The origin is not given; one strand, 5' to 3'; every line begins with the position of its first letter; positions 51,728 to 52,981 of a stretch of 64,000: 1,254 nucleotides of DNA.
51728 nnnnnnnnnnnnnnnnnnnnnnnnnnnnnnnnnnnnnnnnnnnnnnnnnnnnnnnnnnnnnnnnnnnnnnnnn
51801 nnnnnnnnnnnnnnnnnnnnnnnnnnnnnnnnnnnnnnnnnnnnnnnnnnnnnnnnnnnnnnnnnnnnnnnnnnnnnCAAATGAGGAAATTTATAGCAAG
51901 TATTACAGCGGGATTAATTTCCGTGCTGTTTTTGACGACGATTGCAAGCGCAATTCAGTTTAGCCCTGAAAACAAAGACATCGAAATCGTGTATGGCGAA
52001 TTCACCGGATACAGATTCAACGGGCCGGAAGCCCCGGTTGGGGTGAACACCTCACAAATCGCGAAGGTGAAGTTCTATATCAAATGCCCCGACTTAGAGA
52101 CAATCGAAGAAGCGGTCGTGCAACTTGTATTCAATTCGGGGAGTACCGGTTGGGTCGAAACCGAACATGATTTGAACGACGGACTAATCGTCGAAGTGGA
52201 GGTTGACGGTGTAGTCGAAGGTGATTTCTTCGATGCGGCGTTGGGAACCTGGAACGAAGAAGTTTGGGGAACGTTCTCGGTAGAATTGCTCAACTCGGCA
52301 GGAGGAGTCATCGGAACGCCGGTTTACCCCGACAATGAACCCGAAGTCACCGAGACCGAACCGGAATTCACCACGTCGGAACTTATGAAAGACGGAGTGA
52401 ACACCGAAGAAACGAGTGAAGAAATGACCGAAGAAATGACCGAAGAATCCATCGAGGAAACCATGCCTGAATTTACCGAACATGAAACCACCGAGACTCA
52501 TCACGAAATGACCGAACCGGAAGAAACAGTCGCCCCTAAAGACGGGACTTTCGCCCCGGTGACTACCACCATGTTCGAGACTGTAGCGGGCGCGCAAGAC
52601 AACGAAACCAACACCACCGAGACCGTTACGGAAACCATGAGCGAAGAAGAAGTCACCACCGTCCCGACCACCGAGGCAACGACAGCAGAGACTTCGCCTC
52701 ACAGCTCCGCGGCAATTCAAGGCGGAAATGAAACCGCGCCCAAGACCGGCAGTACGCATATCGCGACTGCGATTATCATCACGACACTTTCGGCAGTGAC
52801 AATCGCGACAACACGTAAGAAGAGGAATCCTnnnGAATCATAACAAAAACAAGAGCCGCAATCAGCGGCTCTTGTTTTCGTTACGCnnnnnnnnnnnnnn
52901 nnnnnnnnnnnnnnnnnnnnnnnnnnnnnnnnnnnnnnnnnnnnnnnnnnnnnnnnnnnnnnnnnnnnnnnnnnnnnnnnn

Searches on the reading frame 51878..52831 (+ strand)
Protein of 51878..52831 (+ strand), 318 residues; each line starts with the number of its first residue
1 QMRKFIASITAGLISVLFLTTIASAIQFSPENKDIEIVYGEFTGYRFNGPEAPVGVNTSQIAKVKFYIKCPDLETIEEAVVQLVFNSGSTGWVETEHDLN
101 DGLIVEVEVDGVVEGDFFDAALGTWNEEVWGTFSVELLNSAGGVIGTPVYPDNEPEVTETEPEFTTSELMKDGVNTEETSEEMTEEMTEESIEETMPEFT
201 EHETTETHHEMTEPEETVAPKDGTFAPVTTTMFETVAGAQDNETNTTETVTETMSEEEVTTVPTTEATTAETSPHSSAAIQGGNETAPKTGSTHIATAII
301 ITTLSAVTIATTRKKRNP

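Call 4: search_protein_families(library=pfam, proteins=[window:51878-52831:+], max_evalue=1)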
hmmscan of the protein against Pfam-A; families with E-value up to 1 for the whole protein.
window:51878-52831:+ (318 aa): 0 families

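Call 5: search_protein_families(library=ncbifam, proteins=[window:51878-52831:+], max_evalue=10)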
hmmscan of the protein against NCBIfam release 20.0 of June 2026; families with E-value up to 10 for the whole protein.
window:51878-52831:+ (318 aa): 4 families
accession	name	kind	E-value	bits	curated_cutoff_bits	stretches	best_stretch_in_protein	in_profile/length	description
NF008074.0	PRK10811.1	equivalog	0.3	8.7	908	1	174-276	887-1029/1068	ribonuclease E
TIGR01167.1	LPXTG_anchor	domain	0.33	11.7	15.9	1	288-317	3-33/34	LPXTG cell wall anchor domain-containing protein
NF040553.1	SGO_0316_fam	subfamily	0.55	7.7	1400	1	190-316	1355-1482/1486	SGO_0316/SGO_0317 family LPXTG-anchored serine peptidase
NF043060.1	MAP_0585_fam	equivalog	3.9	7.4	170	1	173-289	55-167/319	MAP_0585 family protein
